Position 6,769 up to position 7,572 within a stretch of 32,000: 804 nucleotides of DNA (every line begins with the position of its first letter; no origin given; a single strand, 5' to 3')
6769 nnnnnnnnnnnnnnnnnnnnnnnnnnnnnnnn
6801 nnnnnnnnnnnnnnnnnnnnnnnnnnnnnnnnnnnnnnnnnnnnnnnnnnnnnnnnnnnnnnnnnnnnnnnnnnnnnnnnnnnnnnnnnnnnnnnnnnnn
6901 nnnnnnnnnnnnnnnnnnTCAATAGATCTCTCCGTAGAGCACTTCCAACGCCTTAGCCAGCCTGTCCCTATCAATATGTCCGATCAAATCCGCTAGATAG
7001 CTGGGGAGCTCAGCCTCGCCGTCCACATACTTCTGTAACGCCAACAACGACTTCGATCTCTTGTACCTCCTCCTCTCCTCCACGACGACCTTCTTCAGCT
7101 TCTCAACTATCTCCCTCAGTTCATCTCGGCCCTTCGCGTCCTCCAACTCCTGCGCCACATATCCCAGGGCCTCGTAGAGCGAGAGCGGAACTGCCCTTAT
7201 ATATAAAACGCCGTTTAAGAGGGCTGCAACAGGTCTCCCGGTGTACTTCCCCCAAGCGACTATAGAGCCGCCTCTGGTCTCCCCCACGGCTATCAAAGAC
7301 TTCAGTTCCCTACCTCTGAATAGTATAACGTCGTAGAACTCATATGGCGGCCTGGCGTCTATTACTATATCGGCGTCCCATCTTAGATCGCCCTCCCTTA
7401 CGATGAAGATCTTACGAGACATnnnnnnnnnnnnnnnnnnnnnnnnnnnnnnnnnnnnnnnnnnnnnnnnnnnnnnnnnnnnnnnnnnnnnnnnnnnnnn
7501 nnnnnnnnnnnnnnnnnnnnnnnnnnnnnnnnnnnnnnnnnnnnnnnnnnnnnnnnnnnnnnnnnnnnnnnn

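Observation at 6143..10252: NurA-like nuclease coupled to a giant AAA+/STAND-like ATPase instead of HerA: candidate undescribed ATPase-nuclease system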

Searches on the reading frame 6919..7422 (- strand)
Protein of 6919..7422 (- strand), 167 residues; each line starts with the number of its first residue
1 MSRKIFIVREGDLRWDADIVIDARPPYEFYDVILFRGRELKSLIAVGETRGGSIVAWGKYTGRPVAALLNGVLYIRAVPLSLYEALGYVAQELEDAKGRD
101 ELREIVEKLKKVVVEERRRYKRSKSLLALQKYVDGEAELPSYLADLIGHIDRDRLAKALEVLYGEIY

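Call 3: search_protein_families(library=pfam, proteins=[window:6919-7422:-], max_evalue=1)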
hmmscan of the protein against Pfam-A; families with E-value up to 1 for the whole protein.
window:6919-7422:- (167 aa): 1 family
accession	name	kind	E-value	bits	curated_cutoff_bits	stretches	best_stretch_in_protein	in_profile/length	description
PF00482.28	T2SSF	-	0.25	11.8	25.2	1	80-113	13-46/125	Type II secretion system (T2SS), protein F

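Call 4: search_protein_families(library=ncbifam, proteins=[window:6919-7422:-], max_evalue=1)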
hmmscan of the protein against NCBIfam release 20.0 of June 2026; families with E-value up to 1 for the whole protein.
window:6919-7422:- (167 aa): 2 families
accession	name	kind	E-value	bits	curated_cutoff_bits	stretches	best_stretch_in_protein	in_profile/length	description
NF058680.1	EncD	equivalog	0.036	14.5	120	1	88-128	23-56/106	encapsulin nanocompartment cargo ferric reductase EncD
NF038228.1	IcmH_DotU_IVB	equivalog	0.12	11.7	50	1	86-130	165-207/258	type IVB secretion system protein IcmH/DotU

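Call 6: search_protein_families(library=padloc, proteins=[window:6919-7422:-], max_evalue=1)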
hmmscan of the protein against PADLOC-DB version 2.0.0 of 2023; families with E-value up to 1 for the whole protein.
window:6919-7422:- (167 aa): 0 families

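Call 12: find_homologous_proteins(query=window:6919-7422:-)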
Query window:6919-7422:- (167 aa): 10 proteins with E <= 0.001 among 235 candidates.
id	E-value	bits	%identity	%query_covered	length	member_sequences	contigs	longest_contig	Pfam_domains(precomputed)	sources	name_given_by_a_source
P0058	1.5e-100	352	100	100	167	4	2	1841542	-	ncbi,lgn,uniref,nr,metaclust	ncbi:hypothetical protein [Thermoproteus tenax]|uniref:Uncharacterized protein n=1 Tax=Thermoproteus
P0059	1.2e-66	242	63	100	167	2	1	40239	-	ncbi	ncbi:MAG: hypothetical protein ABWJ97_02220 [Thermoproteus sp.]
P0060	6.8e-65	236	64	96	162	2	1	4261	-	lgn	-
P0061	2.1e-64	234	63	100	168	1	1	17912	-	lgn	-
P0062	1.2e-63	232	63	100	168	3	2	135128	-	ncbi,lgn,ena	-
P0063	2.0e-63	231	61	98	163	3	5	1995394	-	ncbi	ncbi:MAG: hypothetical protein QXP98_09465 [Thermoproteus sp.]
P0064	5.6e-62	226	60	100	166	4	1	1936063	-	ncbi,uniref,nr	ncbi:hypothetical protein TUZN_1959 [Thermoproteus uzoniensis 768-20]|uniref:Uncharacterized protein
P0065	6.6e-61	223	63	100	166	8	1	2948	-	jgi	jgi:hypothetical protein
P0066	4.1e-57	211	60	100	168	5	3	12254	-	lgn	-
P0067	1.2e-55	206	60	100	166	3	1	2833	-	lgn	-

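Call 52: predict_structure(alignment_id=A4)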
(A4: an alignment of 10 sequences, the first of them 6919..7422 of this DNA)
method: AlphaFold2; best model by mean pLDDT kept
length: 167 residues; sequences in the alignment: 10
mean_pLDDT: 63.5   pTM: 0.47
mean pLDDT of the five models: 63.5, 63.4, 63.2, 61.2, 56.8
residues with pLDDT >= 90: 28; 70-90: 39; 50-70: 32; < 50: 68
segments of 3 or more residues with pLDDT < 50: 1-57, 67-69, 71-74, 76-79
pLDDT, mean of each block of 10 residues (from residue 1): 39 42 39 41 38 47 52 48 59 65 88 90 89 92 87 88 81
secondary structure, 60 per line:
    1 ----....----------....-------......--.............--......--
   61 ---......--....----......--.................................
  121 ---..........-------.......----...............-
elements in order: E5-8 E19-22 E30-35 E38-50 E53-58 E64-69 E72-75 H80-85 H88-120 H124-133 H141-147 H152-166

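Call 55: fold_search(model_id=the predicted structure, library=pdb)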
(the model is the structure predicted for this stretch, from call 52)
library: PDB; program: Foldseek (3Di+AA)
matches with E <= 10: 728; with E <= 0.001: 0
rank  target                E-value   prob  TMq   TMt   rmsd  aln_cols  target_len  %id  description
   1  6zhi_C                7.9e-02  0.21  0.22  0.19  12.0       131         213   13  Structure of the Plasmodium falciparum Hsp70-x substrate binding domain in complex with hydrophobic peptide (released 2020-09-09)
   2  9dvi_B                9.5e-02  0.21  0.20  0.16  11.9       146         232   14  Hetero-hexameric Hsp70-Hsp40-DafA complex (released 2025-10-22)
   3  4b9q_A                1.3e-01  0.18  0.18  0.07  17.8       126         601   11  Open conformation of ATP-bound Hsp70 homolog DnaK (released 2012-11-14)
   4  3a98_C                1.4e-01  0.16  0.17  0.18  13.2       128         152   13  Crystal structure of the complex of the interacting regions of DOCK2 and ELMO1 (released 2010-10-27)
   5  3a98_A                2.0e-01  0.14  0.17  0.18  13.0       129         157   12  Crystal structure of the complex of the interacting regions of DOCK2 and ELMO1 (released 2010-10-27)
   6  9a5j_A                2.6e-01  0.13  0.23  0.09  13.7       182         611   12  Integrative model of DNAK-GUDB by crosslinking MS and deep learning (released 2024-09-18)
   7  2zf3_E                3.2e-01  0.10  0.13  0.12  10.2        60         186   13  Crystal Structure of VioE (released 2008-01-01)
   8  3ud9_C                3.9e-01  0.25  0.18  0.23   8.3        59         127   17  Crystal Structure Analysis of FGF1-Disaccharide(NI23) complex (released 2012-11-28)
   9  2zf3_F                3.9e-01  0.14  0.13  0.12   9.9        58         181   14  Crystal Structure of VioE (released 2008-01-01)
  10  2zf3_A                3.9e-01  0.13  0.13  0.12  10.1        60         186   13  Crystal Structure of VioE (released 2008-01-01)
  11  2zf4_C                4.1e-01  0.13  0.12  0.11  10.4        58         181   14  Crystal Structure of VioE complexed with phenylpyruvic acid (released 2008-01-01)
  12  4r5i_A                4.4e-01  0.08  0.18  0.15  12.3       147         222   11  Crystal structure of the DnaK C-terminus with the substrate peptide NRLLLTG (released 2014-09-10)
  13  4q9p_A                4.7e-01  0.18  0.17  0.20   8.6        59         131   15  Crystal structure of C16T/K12V/C117V/P134V mutant of human acidic fibroblast growth factor (released 2015-03-11)
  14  2zf4_B                5.0e-01  0.11  0.13  0.12  10.2        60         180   13  Crystal Structure of VioE complexed with phenylpyruvic acid (released 2008-01-01)
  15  4jnf                  5.0e-01  0.09  0.22  0.19  14.2       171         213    9  Allosteric opening of the polypeptide-binding site when an Hsp70 binds ATP (released 2013-05-29)
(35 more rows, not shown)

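Call 67: search_protein_families(library=phrogs, proteins=[window:6919-7422:-], max_evalue=0.01)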
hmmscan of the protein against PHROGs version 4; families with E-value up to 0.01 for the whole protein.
window:6919-7422:- (167 aa): 0 families

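Call 68: search_protein_families(library=pfam, alignment_id=A3, max_evalue=1)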
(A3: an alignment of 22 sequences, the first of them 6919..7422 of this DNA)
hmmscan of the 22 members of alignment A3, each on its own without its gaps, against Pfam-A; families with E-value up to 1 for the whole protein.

A. member 1, window:6919-7422:- (167 aa): 1 family
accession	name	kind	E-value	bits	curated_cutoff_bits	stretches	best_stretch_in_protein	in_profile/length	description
PF00482.28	T2SSF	-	0.25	11.8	25.2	1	80-113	13-46/125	Type II secretion system (T2SS), protein F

B. families by the number of members that match (of 22 scanned): 9 families
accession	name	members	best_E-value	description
PF14566.11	PTPlike_phytase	5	0.013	Inositol hexakisphosphate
PF10114.15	PocR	2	0.088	Sensory domain found in PocR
PF20172.3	DUF6538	1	0.00027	Domain of unknown function (DUF6538)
PF21572.2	Nop5_56-rel_N_Arc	1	0.0019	Archaeal Nop5/56-rel, N-terminal domain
PF10502.14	Peptidase_S26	1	0.071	Signal peptidase, peptidase S26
PF23170.1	bHLH_PER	1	0.1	Period circadian protein homolog bHLH-like domain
PF23311.1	DUF7084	1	0.12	Domain of unknown function (DUF7084)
PF05054.17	AcMNPV_Ac109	1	0.2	Autographa californica nuclear polyhedrosis virus (AcMNPV) protein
PF00482.28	T2SSF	1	0.25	Type II secretion system (T2SS), protein F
